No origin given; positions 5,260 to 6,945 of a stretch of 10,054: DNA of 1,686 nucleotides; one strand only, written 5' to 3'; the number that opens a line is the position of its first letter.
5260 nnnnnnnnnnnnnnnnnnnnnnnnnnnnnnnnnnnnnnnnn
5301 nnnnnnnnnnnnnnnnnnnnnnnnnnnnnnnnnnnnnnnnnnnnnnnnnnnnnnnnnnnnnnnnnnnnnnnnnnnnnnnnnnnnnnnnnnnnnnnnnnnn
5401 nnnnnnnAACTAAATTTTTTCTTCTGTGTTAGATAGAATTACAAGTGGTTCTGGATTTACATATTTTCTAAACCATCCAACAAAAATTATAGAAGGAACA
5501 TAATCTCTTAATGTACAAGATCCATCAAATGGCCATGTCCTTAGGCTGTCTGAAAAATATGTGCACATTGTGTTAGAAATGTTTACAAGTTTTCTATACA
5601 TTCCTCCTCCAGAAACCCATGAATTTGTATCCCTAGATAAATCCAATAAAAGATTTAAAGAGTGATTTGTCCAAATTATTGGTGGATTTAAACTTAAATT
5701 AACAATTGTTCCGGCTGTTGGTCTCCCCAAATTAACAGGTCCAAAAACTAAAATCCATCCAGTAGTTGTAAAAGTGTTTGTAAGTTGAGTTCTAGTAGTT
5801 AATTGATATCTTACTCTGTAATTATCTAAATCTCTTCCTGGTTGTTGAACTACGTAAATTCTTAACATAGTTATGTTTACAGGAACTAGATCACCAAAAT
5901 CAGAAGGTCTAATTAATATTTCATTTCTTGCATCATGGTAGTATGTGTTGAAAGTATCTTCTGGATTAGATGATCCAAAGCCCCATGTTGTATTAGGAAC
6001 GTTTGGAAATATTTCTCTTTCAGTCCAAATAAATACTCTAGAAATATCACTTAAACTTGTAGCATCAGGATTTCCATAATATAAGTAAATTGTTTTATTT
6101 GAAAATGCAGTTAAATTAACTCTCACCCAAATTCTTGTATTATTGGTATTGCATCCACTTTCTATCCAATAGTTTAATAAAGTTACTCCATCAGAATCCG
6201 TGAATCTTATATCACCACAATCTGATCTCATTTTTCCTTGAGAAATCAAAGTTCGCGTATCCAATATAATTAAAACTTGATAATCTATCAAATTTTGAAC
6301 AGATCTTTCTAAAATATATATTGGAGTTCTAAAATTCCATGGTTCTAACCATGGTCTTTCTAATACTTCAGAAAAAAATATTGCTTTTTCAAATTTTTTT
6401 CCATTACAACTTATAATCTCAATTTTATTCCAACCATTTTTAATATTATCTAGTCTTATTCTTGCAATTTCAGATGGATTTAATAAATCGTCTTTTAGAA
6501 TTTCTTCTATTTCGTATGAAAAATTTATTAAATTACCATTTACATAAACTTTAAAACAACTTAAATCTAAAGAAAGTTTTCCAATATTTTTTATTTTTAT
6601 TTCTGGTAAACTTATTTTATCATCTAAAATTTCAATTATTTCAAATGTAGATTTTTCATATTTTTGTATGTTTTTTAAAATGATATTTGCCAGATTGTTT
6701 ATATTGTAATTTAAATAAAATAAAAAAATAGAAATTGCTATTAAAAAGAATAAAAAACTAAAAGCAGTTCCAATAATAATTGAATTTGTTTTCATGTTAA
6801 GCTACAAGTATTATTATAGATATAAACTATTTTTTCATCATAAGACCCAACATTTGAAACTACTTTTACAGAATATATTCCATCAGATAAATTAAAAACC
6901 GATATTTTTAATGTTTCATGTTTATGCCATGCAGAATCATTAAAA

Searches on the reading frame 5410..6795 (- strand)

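Call 3: search_protein_families(library=pfam, proteins=[window:5410-6795:-], max_evalue=0.01)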
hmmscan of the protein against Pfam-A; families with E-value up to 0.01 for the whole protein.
window:5410-6795:- (461 aa): 1 family
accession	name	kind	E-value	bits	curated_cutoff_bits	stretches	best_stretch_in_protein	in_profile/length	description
PF10102.14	DUF2341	-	1.2e-19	70.9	23.4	1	192-256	1-66/84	Domain of unknown function (DUF2341)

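Call 8: search_protein_families(library=ncbifam, proteins=[window:5410-6795:-], max_evalue=0.01)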
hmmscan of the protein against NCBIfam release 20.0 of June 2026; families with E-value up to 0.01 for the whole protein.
window:5410-6795:- (461 aa): 0 families
